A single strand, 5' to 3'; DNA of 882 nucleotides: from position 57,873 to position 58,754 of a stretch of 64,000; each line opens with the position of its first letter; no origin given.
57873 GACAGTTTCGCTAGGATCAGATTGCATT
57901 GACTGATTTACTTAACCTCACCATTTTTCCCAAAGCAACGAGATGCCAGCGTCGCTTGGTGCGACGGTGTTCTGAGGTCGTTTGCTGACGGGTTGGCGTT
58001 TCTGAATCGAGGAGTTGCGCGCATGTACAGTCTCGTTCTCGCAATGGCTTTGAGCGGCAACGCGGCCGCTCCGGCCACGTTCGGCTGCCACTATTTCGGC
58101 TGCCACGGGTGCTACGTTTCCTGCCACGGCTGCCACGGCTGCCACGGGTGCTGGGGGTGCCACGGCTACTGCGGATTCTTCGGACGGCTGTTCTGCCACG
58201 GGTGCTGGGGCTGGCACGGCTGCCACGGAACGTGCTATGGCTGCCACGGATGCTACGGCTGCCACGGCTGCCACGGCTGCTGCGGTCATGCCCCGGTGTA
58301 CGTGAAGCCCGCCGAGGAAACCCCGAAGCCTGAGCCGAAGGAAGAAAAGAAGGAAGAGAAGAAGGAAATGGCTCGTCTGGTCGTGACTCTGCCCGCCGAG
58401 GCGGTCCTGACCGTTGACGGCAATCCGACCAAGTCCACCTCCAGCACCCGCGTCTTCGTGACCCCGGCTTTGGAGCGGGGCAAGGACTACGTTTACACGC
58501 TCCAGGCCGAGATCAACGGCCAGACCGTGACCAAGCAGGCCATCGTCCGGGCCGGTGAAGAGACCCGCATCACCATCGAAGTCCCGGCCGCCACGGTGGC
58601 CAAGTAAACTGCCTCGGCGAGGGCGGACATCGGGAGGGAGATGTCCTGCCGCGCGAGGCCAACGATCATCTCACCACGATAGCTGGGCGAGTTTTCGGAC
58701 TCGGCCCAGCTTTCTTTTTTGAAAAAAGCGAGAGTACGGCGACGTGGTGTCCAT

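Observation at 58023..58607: Secreted protein with an extreme Gly-Cys-(His/Tyr/Trp) triplet repeat fused to a TIGR03000 domain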

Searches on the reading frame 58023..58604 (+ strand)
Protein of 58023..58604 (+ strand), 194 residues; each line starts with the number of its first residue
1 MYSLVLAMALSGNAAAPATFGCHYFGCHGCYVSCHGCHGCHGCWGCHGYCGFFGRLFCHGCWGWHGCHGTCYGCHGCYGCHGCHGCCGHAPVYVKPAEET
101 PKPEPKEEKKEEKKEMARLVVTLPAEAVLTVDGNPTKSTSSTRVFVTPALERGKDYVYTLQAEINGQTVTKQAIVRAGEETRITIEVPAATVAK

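Call 3: search_protein_families(library=ncbifam, proteins=[window:58023-58604:+], max_evalue=1)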
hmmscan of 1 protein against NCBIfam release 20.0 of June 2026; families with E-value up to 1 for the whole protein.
window:58023-58604:+ (194 aa): 2 families
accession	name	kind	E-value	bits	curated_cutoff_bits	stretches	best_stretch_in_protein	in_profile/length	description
TIGR03000.1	plancto_dom_1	domain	9e-17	60.8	43.1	1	117-183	3-73/75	TIGR03000 domain-containing protein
NF038313.3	HisXaaSer_A4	exception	0.002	18.9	55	0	34-85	47-91/93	His-Xaa-Ser repeat protein HxsA4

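Call 4: search_protein_families(library=pfam, proteins=[window:58023-58604:+], max_evalue=1)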
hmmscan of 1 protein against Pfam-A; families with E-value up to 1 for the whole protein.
window:58023-58604:+ (194 aa): 1 family
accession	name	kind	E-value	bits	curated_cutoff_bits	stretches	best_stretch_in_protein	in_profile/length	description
PF16115.10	DUF4831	-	0.068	12.7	27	1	90-138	230-279/318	Domain of unknown function (DUF4831)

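Call 6: find_homologous_proteins(query=window:58023-58604:+)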
Query window:58023-58604:+ (194 aa): 752 proteins with E <= 0.001 among 3136 candidates; the best 120 are listed.
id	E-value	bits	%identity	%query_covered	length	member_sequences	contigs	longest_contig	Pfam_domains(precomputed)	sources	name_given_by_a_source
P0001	7.8e-49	184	44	100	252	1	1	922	-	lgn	-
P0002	2.7e-46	176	43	97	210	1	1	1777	-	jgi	jgi:uncharacterized protein (TIGR03000 family)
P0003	2.1e-45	173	42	100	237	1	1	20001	-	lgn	-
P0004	5.4e-45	172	60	40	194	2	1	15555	-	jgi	jgi:uncharacterized protein (TIGR03000 family)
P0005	4.0e-44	169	37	96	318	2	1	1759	PF25833.1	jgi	jgi:uncharacterized protein (TIGR03000 family)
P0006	3.0e-42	163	45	99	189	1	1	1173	-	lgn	-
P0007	3.5e-42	163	47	100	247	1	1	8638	-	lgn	-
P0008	4.8e-42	162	37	96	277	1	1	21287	-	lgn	-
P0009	7.6e-42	162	42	56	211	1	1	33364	-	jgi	jgi:uncharacterized protein (TIGR03000 family)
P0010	3.6e-41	159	46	98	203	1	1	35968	-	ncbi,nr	ncbi:MAG: TIGR03000 domain-containing protein [Gemmataceae bacterium]|nr:TIGR03000 domain-containing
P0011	7.2e-41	158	49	43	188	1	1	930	-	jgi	jgi:uncharacterized protein (TIGR03000 family)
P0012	7.7e-41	158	42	44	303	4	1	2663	-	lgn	-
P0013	8.1e-41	158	43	51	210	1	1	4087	-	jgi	jgi:uncharacterized protein (TIGR03000 family)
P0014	8.7e-41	158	42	100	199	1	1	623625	-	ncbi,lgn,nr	ncbi:MAG: hypothetical protein KatS3mg105_2687 [Gemmatales bacterium]|nr:MAG: hypothetical protein K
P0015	1.2e-40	158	37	96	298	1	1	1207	-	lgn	-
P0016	1.7e-40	157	39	100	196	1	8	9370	-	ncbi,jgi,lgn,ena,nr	ncbi:MAG: TIGR03000 domain-containing protein [Planctomycetes bacterium]|nr:TIGR03000 domain-contain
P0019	1.4e-39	154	46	100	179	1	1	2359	-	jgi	jgi:uncharacterized protein (TIGR03000 family)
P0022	1.8e-38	150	46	35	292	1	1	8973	-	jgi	jgi:uncharacterized protein (TIGR03000 family)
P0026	9.1e-38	148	45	100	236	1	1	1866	-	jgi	jgi:uncharacterized protein (TIGR03000 family)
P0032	1.9e-37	147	39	37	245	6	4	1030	-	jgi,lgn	jgi:uncharacterized protein (TIGR03000 family)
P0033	3.0e-37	146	47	28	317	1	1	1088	-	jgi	jgi:uncharacterized protein (TIGR03000 family)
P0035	8.8e-37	145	42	99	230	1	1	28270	-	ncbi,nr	ncbi:MAG: TIGR03000 domain-containing protein [Planctomycetes bacterium]|nr:TIGR03000 domain-contain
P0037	9.3e-37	145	35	98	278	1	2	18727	-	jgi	jgi:uncharacterized protein (TIGR03000 family)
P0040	2.1e-36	144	36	100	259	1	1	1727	-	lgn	-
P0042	3.0e-36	143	43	96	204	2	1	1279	-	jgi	jgi:uncharacterized protein (TIGR03000 family)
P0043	3.1e-36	143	49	39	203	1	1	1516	-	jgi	jgi:uncharacterized protein (TIGR03000 family)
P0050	1.2e-35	141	46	49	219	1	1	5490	-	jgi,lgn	jgi:uncharacterized protein (TIGR03000 family)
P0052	3.7e-35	140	41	42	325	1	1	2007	-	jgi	jgi:uncharacterized protein (TIGR03000 family)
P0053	5.4e-35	139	38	100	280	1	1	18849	PF25833.1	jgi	jgi:uncharacterized protein (TIGR03000 family)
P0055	9.8e-35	138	47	28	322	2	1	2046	-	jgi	jgi:uncharacterized protein (TIGR03000 family)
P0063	3.7e-34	136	42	43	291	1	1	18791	-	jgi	jgi:uncharacterized protein (TIGR03000 family)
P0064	4.4e-34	136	49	61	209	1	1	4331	-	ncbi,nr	ncbi:MAG: TIGR03000 domain-containing protein, partial [Gemmataceae bacterium]|nr:TIGR03000 domain-c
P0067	9.8e-34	135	45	100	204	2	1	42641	-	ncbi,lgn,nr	ncbi:MAG TPA: TIGR03000 domain-containing protein [Gemmataceae bacterium]|nr:TIGR03000 domain-contai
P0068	1.0e-33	135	41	38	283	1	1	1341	-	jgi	jgi:uncharacterized protein (TIGR03000 family)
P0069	1.6e-33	134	47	40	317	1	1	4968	-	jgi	jgi:uncharacterized protein (TIGR03000 family)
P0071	3.1e-33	133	38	100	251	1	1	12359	-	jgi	jgi:uncharacterized protein (TIGR03000 family)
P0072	3.8e-33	133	40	100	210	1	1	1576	-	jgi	jgi:uncharacterized protein (TIGR03000 family)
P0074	5.6e-33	133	48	38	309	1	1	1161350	-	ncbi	-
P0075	9.9e-33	132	39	95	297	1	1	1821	-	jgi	jgi:uncharacterized protein (TIGR03000 family)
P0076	1.0e-32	132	45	96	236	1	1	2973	-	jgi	jgi:uncharacterized protein (TIGR03000 family)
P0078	1.3e-32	131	35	100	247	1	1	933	-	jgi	jgi:uncharacterized protein (TIGR03000 family)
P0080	1.4e-32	131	41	95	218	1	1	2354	-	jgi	jgi:uncharacterized protein (TIGR03000 family)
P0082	2.0e-32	131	44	95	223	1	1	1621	-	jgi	jgi:uncharacterized protein (TIGR03000 family)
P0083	4.9e-32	129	40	43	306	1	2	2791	PF25833.1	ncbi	ncbi:MAG: TIGR03000 domain-containing protein [Gemmataceae bacterium]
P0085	5.0e-32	129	45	45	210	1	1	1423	-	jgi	jgi:uncharacterized protein (TIGR03000 family)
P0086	6.4e-32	129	44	99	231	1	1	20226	-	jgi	jgi:uncharacterized protein (TIGR03000 family)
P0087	8.5e-32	129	36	99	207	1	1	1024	-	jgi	jgi:uncharacterized protein (TIGR03000 family)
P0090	1.1e-31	128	43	99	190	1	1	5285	-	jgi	jgi:uncharacterized protein (TIGR03000 family)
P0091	1.6e-31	128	41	99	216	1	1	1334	-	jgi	jgi:uncharacterized protein (TIGR03000 family)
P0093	2.3e-31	127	49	48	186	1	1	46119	-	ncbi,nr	ncbi:MAG: TIGR03000 domain-containing protein [Planctomycetes bacterium]|nr:TIGR03000 domain-contain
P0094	2.5e-31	127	45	57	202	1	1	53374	-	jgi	jgi:uncharacterized protein (TIGR03000 family)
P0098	3.4e-31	127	44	95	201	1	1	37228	-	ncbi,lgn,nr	ncbi:MAG TPA: TIGR03000 domain-containing protein [Gemmataceae bacterium]|nr:TIGR03000 domain-contai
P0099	3.4e-31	127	46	35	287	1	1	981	-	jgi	jgi:uncharacterized protein (TIGR03000 family)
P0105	5.6e-31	126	38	99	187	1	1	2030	-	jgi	jgi:uncharacterized protein (TIGR03000 family)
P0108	1.3e-30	125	35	99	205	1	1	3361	-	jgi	jgi:uncharacterized protein (TIGR03000 family)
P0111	1.6e-30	124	33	97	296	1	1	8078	PF25833.1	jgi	jgi:uncharacterized protein (TIGR03000 family)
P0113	2.0e-30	124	33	96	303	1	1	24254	-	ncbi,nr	ncbi:MAG: TIGR03000 domain-containing protein [Gemmataceae bacterium]|nr:TIGR03000 domain-containing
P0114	2.2e-30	124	47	40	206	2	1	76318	-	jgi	jgi:uncharacterized protein (TIGR03000 family)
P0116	2.8e-30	124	42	94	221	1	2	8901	-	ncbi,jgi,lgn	jgi:uncharacterized protein (TIGR03000 family)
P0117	3.5e-30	123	38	63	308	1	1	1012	PF25833.1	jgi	jgi:uncharacterized protein (TIGR03000 family)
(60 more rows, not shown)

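Call 15: find_encoding_contigs(protein=window:58023-58604:+, flank=10000, max_places=4)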
Protein window:58023-58604:+ (194 aa): no gene with exactly this product is on record in the collection.

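Call 16: find_encoding_contigs(protein=P0014, flank=10000, max_places=2)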
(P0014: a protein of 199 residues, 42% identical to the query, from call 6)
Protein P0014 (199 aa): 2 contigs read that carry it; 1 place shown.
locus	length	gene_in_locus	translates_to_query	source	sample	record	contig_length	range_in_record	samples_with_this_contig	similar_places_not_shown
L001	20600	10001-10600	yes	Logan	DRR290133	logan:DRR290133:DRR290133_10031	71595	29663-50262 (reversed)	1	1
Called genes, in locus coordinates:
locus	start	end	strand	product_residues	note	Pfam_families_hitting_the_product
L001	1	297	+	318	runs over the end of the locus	-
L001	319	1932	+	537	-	PF14522:Cytochrome_C7 (faint), PF14537:Cytochrom_c3_2 (faint)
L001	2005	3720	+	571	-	PF01257:2Fe-2S_thioredx, PF01512:Complex1_51K, PF10531:SLBB, PF22461:SLBB_2 (weak), PF10589:NADH_4Fe-4S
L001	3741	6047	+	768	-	PF13510:Fer2_4, PF12797:Fer4_2 (faint), PF14697:Fer4_21 (weak), PF22117:Fer4_Nqo3 (weak), PF00027:cNMP_binding, PF13187:Fer4_9 (weak), PF00037:Fer4 (weak), PF12838:Fer4_7 (weak), +4 more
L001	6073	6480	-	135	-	-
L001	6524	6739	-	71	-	-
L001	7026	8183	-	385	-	PF00149:Metallophos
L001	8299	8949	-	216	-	PF02682:CT_C_D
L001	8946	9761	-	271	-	PF00703:Glyco_hydro_2 (faint)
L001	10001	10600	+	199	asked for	-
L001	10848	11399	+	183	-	PF10936:DUF2617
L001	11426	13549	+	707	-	PF08206:OB_RNB (weak), PF17876:CSD2, PF00773:RNB, PF00575:S1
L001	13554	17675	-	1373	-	-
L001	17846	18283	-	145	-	-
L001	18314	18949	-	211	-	-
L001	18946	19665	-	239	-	PF07638:Sigma70_ECF (weak), PF04542:Sigma70_r2, PF04545:Sigma70_r4, PF08281:Sigma70_r4_2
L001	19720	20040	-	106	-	-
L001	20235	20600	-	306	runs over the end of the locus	PF00149:Metallophos, PF12850:Metallophos_2 (faint)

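Call 17: find_encoding_contigs(protein=P0074, flank=10000, max_places=2)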
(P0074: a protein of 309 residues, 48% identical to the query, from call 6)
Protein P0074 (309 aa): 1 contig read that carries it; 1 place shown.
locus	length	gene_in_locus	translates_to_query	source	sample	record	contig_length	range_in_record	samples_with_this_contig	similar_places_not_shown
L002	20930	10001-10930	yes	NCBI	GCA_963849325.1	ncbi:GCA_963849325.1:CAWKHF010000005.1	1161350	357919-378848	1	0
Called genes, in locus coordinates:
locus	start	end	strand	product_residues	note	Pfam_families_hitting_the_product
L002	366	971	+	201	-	PF07638:Sigma70_ECF (weak)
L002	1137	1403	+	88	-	-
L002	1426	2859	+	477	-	PF13243:SQHop_cyclase_C (faint)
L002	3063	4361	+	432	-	PF13243:SQHop_cyclase_C (faint)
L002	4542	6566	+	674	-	-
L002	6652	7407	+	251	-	PF02616:SMC_ScpA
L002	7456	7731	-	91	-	-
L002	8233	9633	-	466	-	PF00595:PDZ, PF13180:PDZ_2, PF17820:PDZ_6, PF03572:Peptidase_S41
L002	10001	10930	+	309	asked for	-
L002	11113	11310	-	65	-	-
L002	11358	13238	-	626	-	PF00072:Response_reg, PF00753:Lactamase_B, PF17778:WHD_BLACT (weak)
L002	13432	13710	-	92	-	-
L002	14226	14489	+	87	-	-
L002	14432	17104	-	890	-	PF13400:Tad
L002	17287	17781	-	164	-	PF07811:TadE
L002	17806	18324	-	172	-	PF07811:TadE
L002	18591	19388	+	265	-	PF00005:ABC_tran, PF13304:AAA_21 (weak)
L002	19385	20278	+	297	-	PF12679:ABC2_membrane_2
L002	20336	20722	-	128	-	PF18480:DUF5615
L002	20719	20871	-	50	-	PF04255:DUF433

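Call 19: find_related_loci(query=A1, collection=genome_contigs, flank=6000)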
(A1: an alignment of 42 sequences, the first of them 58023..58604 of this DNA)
Query A1 (194 aa) in genome_contigs; peptide patterns used: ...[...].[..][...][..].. (x = any residue, [..] = any of these).
116 stretches matched a pattern; 90 encode a relative of the query (tblastn E <= 1e-3); the best 80 are kept; 80 distinct loci.
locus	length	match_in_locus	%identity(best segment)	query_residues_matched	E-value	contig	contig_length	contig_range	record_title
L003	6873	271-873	72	1-186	3e-64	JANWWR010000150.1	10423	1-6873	MAG: Gemmatales bacterium isolate SKYG27 k141_592317, whole genome shotgun sequence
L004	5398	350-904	51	1-194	3e-43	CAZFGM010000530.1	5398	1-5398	MAG TPA_asm: uncultured Alcaligenaceae bacterium isolate binchicken_co95_61 genome assembly, contig: NODE_9035_length_53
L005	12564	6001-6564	43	1-194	3e-38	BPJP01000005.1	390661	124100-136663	MAG: Gemmatales bacterium KatS3mg105 DNA, contig_6232, whole genome shotgun sequence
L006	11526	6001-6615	45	1-188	5e-37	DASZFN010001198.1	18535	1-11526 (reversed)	MAG TPA_asm: Gemmataceae bacterium isolate SMAG_U6523 k141_5343460, whole genome shotgun sequence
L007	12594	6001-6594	46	1-191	2e-36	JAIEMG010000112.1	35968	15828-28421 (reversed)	MAG: Gemmataceae bacterium isolate co.spades.CONCOCT.2.5kb_030 c_000000000057, whole genome shotgun sequence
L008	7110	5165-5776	48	1-194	5e-36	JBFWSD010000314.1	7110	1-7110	MAG: Gemmataceae bacterium isolate CA_2019_TPBF_221 NODE_41493_length_7110_cov_3.565803_TPBF, whole genome shotgun seque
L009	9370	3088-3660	39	1-194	4e-34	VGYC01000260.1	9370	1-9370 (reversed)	MAG: Planctomycetota bacterium isolate K_Offshore_120m_mx_222 K_Offshore_120m_mx_222_Ga0194131_10013323, whole genome sh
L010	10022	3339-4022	42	1-193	1e-33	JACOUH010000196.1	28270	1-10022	MAG: Planctomycetota bacterium isolate NC_groundwater_65_Pr7_S-0.65um_66_14 FFV18_Sp65_scaffold_85367, whole genome shot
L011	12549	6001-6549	44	1-185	2e-33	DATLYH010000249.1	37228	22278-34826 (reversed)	MAG TPA_asm: Gemmataceae bacterium isolate SMAG_U13267 k141_15395, whole genome shotgun sequence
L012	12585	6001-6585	43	1-190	4e-33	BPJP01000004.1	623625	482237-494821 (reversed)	MAG: Gemmatales bacterium KatS3mg105 DNA, contig_13297, whole genome shotgun sequence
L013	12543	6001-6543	42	1-183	3e-32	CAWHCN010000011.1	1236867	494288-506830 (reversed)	MAG: uncultured Planctomycetota bacterium isolate MFD00731.bin.2.201 genome assembly, contig: contig_32939, whole genome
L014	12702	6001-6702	40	1-193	4e-32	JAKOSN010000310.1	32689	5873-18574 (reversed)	MAG: Planctomycetota bacterium isolate all_metabat.105_sub k201_1845593, whole genome shotgun sequence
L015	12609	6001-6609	45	1-194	1e-31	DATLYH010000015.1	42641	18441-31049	MAG TPA_asm: Gemmataceae bacterium isolate SMAG_U13267 k141_199538, whole genome shotgun sequence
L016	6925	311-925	42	1-185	3e-30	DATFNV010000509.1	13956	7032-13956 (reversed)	MAG TPA_asm: Gemmataceae bacterium isolate SMAG_U9260 k141_494589, whole genome shotgun sequence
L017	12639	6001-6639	37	1-194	5e-30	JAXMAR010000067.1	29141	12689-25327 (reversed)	MAG: Gemmataceae bacterium isolate STL-PLA15 C1.191.fa-67, whole genome shotgun sequence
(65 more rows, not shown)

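Call 30: predict_structure(alignment_id=A1)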
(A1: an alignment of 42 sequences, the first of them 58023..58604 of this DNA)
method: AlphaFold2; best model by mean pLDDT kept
length: 194 residues; sequences in the alignment: 42
mean_pLDDT: 68.8   pTM: 0.46
mean pLDDT of the five models: 68.8, 68.4, 66.9, 66.9, 66.8
residues with pLDDT >= 90: 74; 70-90: 18; 50-70: 29; < 50: 73
segments of 3 or more residues with pLDDT < 50: 13-15, 21-56, 58-72, 77-86
pLDDT, mean of each block of 10 residues (from residue 1): 52 50 43 43 44 45 42 45 46 65 81 93 96 95 97 97 95 97 87 53
secondary structure, 60 per line:
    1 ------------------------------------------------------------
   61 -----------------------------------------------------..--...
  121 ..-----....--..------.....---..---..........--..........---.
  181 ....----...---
elements in order: E118-122 E128-131 E142-146 E155-164 E167-176 E180-184

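Call 31: search_protein_families(library=pfam, proteins=[P0005, P0053, P0083, P0111, P0074, P0009, P0040, P0037], max_evalue=0.1)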
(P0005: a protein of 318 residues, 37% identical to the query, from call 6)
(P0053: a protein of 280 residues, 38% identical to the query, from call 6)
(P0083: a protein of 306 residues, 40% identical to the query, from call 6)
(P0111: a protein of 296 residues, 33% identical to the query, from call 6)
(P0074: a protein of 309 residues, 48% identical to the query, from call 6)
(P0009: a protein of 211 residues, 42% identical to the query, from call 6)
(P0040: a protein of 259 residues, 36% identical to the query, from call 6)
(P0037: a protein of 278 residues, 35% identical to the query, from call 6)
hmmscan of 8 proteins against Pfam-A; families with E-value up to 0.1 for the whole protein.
P0005 (318 aa): 5 families
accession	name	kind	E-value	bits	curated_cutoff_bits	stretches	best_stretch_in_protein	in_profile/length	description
PF12733.13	Cadherin-like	-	0.0095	16.8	24.2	0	234-296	28-85/89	Cadherin-like beta sandwich domain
PF24063.1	DUF7363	-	0.029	15.4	28.3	0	140-204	27-89/107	Domain of unknown function (DUF7363)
PF13149.12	Mfa_like_1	-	0.033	14.7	27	0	154-211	193-243/246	Fimbrillin-like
PF06280.18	fn3_5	-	0.046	14.8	27.6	0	188-223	55-76/112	Fn3-like domain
PF16353.11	LacZ_4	-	0.053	14.2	27.3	0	276-308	15-48/87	Beta-galactosidase, domain 4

P0053 (280 aa): 3 families
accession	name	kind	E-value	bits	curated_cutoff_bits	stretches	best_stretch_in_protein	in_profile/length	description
PF19407.5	DUF5979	-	0.013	16.6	25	0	156-200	20-63/104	Domain of unknown function (DUF5979)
PF14310.12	Fn3-like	-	0.016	15.8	25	0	241-270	11-40/71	Fibronectin type III-like domain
PF19305.4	MmgE_PrpD_C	-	0.054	13.7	32.1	1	174-232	92-146/173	MmgE/PrpD C-terminal domain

P0083 (306 aa): 6 families
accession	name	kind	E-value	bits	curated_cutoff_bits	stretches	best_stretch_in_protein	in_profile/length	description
PF18202.7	TQ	-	0.0055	17.6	23.8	0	173-233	33-86/127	T-Q ester bond containing domain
PF13149.12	Mfa_like_1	-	0.031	14.7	27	0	155-187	204-232/246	Fimbrillin-like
PF24318.1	DUF7490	-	0.045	13.8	27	0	255-280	72-97/106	Domain of unknown function (DUF7490)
PF05738.19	Cna_B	-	0.046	14.6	22.3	0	185-219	22-54/87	Cna protein B-type domain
PF07705.17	CARDB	-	0.064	13.9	22.7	0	177-234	31-85/101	CARDB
PF22433.2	MtxA_IG-like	-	0.093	13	26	0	153-200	29-76/83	Magnetotaxis protein MtxA, Immunoglobulin-like domain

P0111 (296 aa): 7 families
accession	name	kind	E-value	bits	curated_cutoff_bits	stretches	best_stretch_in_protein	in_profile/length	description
PF16353.11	LacZ_4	-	0.00051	20.7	27.3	0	173-218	14-65/87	Beta-galactosidase, domain 4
PF10365.15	DUF2436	-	0.0014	18.9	25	0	138-184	118-161/164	Domain of unknown function (DUF2436)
PF22433.2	MtxA_IG-like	-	0.0031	17.8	26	1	144-192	28-76/83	Magnetotaxis protein MtxA, Immunoglobulin-like domain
PF24318.1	DUF7490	-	0.0086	16.1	27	0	153-193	61-101/106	Domain of unknown function (DUF7490)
PF07705.17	CARDB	-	0.029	15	22.7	0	168-227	30-89/101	CARDB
PF06832.18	BiPBP_C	-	0.039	14.3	26.8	0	198-250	18-73/90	Penicillin-Binding Protein C-terminus Family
PF05738.19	Cna_B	-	0.074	13.9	22.3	0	259-291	24-54/87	Cna protein B-type domain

P0074 (309 aa): 0 families

P0009 (211 aa): 0 families

P0040 (259 aa): 0 families

P0037 (278 aa): 0 families

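Call 35: fold_search(model_id=the predicted structure, library=pdb)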
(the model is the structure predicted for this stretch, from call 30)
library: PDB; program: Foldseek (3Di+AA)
matches with E <= 10: 1431; with E <= 0.001: 0
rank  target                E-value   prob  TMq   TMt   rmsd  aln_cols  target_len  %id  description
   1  9k1u_B                1.2e-03  1.00  0.30  0.68   4.0        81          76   14  crystal structure of Rtks and Ppka complex (released 2025-10-22)
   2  9k1u_D                1.5e-03  1.00  0.27  0.61   3.5        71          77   15  crystal structure of Rtks and Ppka complex (released 2025-10-22)
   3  4v4c_B                1.9e-02  0.97  0.23  0.17   4.8        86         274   12  Crystal Structure of Pyrogallol-Phloroglucinol Transhydroxylase from Pelobacter acidigallici (released 2014-07-09)
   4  6d8g_A                2.1e-02  0.90  0.20  0.06   9.0        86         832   19  D341A D367A calcium binding mutant of Bacteroides uniformis beta-glucuronidase 2 (released 2018-10-17)
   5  3kog                  5.7e-02  0.84  0.22  0.19   6.2        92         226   14  Crystal structure of Putative pore-forming toxin (YP_001301288.1) from Bacteroides vulgatus ATCC 8482 at 1.85 A resoluti (released 2009-12-01)
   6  1f2q_A                6.4e-02  0.44  0.17  0.19  11.4        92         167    8  CRYSTAL STRUCTURE OF THE HUMAN HIGH-AFFINITY IGE RECEPTOR (released 2000-06-08)
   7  5uj6_A                8.7e-02  0.75  0.20  0.05   7.1        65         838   22  Crystal Structure of Bacteroides Uniformis beta-glucuronidase (released 2017-06-28)
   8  6d8g_B                9.8e-02  0.66  0.20  0.06   9.0        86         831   19  D341A D367A calcium binding mutant of Bacteroides uniformis beta-glucuronidase 2 (released 2018-10-17)
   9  5uj6_B                1.0e-01  0.75  0.20  0.05   7.2        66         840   20  Crystal Structure of Bacteroides Uniformis beta-glucuronidase (released 2017-06-28)
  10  5bw7_C                1.0e-01  0.51  0.17  0.20   5.5        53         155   13  Crystal structure of nonfucosylated Fc Y296W mutant complexed with bis-glycosylated soluble form of Fc gamma receptor  (released 2015-10-14)
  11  5lfv_A                1.2e-01  0.75  0.21  0.14   9.2        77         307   13  Crystal structure of glycosylated Myelin-associated glycoprotein (MAG) Ig1-3 with soaked trisaccharide ligand (released 2016-12-14)
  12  6d50_A                1.2e-01  0.66  0.19  0.05   7.2        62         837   21  Bacteroides uniforms beta-glucuronidase 2 bound to D-glucaro-1,5-lactone (released 2018-10-17)
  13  5a9i_A                1.3e-01  0.93  0.26  0.26  10.7        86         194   15  Crystal structure of the extracellular domain of PepT2 (released 2015-09-09)
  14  4oia_B                1.3e-01  0.69  0.21  0.12   6.9        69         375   17  Crystal Structure of ICAM-5 D1-D4 ectodomain fragment, Space Group P4322 (released 2014-07-16)
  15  6wn1_F                1.3e-01  0.28  0.17  0.26  13.7       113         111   12  Plasmodium vivax reticulocyte binding protein 2b (PvRBP2b) bound to human monoclonal antibody 241242 (released 2021-01-27)
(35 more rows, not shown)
